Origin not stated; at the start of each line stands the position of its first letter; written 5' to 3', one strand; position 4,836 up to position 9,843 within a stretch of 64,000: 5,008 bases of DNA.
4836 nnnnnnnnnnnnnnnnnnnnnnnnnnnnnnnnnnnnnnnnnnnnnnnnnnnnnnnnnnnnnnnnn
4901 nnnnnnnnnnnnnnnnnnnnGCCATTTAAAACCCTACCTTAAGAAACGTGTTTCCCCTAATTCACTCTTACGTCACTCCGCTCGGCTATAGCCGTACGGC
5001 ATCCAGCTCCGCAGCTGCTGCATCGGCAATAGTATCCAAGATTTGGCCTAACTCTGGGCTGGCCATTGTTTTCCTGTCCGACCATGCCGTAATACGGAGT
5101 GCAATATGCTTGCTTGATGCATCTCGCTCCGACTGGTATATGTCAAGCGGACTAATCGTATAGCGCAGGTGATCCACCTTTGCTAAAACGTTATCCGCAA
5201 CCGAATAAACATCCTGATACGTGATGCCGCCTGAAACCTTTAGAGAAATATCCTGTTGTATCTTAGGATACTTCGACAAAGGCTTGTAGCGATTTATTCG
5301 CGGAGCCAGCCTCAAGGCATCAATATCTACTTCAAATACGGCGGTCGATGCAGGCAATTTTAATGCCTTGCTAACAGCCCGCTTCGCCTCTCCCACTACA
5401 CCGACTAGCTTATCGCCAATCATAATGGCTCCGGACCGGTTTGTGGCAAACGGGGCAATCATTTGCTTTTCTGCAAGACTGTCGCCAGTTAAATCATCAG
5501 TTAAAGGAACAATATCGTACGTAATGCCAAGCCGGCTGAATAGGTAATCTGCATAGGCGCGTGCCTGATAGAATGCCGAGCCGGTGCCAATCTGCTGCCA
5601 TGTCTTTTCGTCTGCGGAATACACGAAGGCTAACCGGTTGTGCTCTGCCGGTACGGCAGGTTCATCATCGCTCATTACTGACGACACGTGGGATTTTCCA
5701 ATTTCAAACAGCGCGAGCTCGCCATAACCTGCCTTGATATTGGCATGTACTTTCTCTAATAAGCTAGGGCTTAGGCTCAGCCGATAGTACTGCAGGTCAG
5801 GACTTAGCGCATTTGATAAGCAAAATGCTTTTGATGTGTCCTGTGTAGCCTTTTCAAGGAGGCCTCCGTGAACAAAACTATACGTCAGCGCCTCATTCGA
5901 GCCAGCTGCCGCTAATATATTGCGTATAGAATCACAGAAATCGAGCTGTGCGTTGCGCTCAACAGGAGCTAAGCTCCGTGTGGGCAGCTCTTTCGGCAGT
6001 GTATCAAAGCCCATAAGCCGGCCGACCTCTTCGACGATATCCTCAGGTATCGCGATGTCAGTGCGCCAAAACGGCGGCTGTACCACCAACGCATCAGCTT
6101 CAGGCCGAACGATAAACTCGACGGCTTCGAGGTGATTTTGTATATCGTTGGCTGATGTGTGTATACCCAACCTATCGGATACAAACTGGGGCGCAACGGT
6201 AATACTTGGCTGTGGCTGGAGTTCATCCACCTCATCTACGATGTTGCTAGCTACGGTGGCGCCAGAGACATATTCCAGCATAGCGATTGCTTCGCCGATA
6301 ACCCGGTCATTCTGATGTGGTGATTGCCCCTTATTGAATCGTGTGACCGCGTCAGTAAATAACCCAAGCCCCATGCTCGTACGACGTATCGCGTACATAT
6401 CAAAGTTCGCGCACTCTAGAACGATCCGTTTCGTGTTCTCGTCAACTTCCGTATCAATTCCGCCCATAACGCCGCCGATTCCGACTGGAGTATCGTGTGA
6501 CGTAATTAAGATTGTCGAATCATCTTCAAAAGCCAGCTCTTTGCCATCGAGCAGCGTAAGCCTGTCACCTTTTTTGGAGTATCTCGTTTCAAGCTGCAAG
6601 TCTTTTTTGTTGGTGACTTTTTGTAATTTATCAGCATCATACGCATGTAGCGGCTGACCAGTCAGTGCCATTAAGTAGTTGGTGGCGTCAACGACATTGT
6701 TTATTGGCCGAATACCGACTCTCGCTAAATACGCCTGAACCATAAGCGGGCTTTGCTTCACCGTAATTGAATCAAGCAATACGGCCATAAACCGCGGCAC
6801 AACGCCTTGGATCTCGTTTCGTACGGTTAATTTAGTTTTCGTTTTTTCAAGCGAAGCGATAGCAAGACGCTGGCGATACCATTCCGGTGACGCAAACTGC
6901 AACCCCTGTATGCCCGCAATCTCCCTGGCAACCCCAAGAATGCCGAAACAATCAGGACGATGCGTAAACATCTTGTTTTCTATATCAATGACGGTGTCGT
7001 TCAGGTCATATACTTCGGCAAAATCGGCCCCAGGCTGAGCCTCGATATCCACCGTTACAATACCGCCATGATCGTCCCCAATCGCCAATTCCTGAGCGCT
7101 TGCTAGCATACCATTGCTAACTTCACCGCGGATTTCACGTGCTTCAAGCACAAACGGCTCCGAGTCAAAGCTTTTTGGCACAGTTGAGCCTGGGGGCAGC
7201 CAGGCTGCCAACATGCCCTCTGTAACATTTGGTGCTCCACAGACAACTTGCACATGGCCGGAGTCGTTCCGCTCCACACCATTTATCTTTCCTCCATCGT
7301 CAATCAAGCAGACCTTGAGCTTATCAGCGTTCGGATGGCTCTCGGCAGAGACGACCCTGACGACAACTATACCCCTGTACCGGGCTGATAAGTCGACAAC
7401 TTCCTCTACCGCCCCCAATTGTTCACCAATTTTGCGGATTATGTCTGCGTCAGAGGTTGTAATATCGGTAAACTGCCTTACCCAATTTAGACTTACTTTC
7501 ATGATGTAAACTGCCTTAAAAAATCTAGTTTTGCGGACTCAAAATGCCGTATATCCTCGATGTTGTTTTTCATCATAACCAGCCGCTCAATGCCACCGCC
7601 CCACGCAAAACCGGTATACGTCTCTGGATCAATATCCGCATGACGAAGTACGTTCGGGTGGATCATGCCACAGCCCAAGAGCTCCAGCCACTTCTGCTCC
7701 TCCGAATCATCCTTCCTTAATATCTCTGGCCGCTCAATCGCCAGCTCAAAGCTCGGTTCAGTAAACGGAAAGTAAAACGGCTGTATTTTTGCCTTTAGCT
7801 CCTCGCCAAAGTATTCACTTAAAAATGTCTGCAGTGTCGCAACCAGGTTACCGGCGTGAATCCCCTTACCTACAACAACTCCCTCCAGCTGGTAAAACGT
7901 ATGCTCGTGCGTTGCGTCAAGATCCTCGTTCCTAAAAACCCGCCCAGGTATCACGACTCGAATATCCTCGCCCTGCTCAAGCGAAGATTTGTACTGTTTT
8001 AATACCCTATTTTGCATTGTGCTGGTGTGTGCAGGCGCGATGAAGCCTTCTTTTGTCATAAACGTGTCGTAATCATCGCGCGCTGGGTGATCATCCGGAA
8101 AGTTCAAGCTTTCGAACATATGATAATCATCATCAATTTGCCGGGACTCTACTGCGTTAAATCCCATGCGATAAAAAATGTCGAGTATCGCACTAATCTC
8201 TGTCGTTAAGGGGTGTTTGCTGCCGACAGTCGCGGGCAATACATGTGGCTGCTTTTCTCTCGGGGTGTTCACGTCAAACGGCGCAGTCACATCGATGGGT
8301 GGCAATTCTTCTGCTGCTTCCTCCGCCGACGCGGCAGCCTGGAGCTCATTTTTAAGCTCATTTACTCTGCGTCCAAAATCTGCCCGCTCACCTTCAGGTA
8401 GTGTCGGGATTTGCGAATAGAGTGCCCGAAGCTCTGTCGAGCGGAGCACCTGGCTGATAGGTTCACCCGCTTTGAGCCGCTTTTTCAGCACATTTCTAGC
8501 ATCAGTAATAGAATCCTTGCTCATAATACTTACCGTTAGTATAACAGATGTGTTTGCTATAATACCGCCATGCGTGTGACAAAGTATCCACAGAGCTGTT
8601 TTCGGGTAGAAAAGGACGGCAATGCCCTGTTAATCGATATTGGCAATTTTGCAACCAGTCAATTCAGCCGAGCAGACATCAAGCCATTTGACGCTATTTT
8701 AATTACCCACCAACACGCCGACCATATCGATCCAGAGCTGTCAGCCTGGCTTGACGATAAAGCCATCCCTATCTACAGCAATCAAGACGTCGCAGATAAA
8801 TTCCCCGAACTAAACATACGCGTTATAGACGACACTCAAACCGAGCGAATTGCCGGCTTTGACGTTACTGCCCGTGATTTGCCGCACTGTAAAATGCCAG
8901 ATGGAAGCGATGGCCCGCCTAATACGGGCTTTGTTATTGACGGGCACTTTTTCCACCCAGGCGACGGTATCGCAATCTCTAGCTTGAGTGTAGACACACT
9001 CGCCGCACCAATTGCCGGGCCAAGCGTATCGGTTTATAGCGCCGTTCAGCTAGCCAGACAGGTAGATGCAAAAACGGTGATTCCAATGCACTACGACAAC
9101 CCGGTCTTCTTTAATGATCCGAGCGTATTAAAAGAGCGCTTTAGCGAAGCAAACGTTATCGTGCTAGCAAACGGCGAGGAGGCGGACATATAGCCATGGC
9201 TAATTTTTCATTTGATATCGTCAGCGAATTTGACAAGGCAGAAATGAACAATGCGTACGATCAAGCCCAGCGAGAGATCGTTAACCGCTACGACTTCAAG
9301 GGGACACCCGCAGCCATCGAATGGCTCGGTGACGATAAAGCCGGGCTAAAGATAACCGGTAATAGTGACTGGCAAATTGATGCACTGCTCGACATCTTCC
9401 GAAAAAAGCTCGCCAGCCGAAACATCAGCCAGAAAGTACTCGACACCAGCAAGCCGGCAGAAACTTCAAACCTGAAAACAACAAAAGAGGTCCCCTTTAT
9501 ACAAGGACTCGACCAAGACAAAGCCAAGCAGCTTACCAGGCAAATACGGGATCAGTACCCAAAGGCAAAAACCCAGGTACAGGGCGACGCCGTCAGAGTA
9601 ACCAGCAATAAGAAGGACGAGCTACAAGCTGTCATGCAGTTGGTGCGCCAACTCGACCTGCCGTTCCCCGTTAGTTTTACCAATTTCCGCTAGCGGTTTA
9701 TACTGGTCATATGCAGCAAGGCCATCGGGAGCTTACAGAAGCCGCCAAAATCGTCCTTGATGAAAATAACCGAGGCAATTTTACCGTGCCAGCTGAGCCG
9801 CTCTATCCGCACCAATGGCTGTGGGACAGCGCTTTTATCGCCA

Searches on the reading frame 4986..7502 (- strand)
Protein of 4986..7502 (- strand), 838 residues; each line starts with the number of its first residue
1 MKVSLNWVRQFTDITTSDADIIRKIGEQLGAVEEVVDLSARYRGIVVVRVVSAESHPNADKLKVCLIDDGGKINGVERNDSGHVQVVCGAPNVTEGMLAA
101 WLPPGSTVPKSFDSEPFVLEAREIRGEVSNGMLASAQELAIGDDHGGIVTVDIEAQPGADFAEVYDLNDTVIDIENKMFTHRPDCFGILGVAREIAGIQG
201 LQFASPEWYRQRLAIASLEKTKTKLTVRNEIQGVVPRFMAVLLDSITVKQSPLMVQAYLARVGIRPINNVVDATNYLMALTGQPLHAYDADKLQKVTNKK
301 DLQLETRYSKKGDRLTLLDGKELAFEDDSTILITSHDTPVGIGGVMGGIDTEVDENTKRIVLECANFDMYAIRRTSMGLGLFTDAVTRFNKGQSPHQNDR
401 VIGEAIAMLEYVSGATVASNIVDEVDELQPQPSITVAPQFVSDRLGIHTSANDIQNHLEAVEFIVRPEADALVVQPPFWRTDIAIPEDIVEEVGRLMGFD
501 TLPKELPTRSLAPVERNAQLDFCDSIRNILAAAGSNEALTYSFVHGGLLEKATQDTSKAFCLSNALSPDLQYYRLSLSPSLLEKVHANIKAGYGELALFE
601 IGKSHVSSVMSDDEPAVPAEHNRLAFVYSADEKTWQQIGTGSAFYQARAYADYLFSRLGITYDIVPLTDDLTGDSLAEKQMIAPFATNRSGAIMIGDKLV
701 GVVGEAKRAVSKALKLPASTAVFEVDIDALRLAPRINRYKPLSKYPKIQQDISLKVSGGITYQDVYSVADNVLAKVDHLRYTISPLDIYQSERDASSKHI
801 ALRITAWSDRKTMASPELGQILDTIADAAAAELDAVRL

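Call 91: search_protein_families(library=pfam, proteins=[window:4986-7502:-], max_evalue=0.0001)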
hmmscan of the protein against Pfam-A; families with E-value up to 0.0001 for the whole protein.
window:4986-7502:- (838 aa): 5 families
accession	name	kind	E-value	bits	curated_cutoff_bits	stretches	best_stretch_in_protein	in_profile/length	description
PF03483.22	B3_4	-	3.2e-48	164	29.3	1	235-411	2-171/174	B3/4 domain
PF17759.6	tRNA_synthFbeta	-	1.4e-37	129.7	22.4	1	502-727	1-214/214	Phenylalanyl tRNA synthetase beta chain CLM domain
PF03484.21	B5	-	1.6e-15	57.5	28.6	1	434-499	1-67/67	tRNA synthetase B5 domain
PF01588.26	tRNA_bind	-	7.5e-14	52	27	1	45-159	1-95/96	Putative tRNA binding domain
PF03147.19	FDX-ACB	-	2.8e-09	37.7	31.1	1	743-835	1-91/94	Ferredoxin-fold anticodon binding domain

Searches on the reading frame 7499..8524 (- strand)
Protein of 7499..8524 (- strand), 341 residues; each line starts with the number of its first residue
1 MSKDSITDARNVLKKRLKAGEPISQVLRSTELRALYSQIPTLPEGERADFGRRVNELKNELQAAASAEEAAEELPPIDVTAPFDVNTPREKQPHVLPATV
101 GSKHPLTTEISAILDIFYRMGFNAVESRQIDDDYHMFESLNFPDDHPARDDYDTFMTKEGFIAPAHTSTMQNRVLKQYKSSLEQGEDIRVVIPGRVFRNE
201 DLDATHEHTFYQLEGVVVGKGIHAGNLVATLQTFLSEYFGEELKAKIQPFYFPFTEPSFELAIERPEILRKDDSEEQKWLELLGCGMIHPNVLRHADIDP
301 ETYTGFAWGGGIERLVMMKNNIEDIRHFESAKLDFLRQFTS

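Call 47: search_protein_families(library=pfam, proteins=[window:7499-8524:-], max_evalue=0.001)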
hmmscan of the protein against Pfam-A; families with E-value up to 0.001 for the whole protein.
window:7499-8524:- (341 aa): 2 families
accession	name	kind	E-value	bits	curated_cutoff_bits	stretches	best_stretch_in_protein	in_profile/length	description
PF01409.25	tRNA-synt_2d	-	5.2e-75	252.5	19.8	1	98-339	11-246/246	tRNA synthetases class II core domain (F)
PF02912.23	Phe_tRNA-synt_N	-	4.4e-06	27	22.3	1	31-71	19-59/69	Aminoacyl tRNA synthetase class II, N-terminal domain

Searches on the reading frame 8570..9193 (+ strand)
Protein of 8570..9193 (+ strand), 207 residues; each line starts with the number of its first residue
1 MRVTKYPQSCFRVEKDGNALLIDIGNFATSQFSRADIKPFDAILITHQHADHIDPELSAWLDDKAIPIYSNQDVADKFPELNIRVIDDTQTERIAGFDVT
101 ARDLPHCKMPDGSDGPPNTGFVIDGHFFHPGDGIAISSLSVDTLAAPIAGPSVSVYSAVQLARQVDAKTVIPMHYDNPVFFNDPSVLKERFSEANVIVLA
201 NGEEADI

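Call 91: search_protein_families(library=pfam, proteins=[window:8570-9193:+], max_evalue=0.0001)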
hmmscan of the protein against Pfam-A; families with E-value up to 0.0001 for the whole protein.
window:8570-9193:+ (207 aa): 3 families
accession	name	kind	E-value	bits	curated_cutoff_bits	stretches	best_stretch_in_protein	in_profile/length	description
PF13483.12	Lactamase_B_3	-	2.1e-18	67.3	24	1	2-174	1-160/160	Beta-lactamase superfamily domain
PF12706.13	Lactamase_B_2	-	1.8e-11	44.4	27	1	33-175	24-200/200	Beta-lactamase superfamily domain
PF00753.33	Lactamase_B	-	8.9e-09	36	22.7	1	5-53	3-57/196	Metallo-beta-lactamase superfamily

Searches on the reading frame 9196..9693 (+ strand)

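Call 91: search_protein_families(library=pfam, proteins=[window:9196-9693:+], max_evalue=0.0001)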
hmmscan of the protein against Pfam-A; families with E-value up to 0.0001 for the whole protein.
window:9196-9693:+ (165 aa): 1 family
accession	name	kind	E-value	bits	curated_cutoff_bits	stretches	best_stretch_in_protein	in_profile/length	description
PF04461.18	DUF520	-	4.9e-54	183.2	23.2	1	5-165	2-161/161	Protein of unknown function (DUF520)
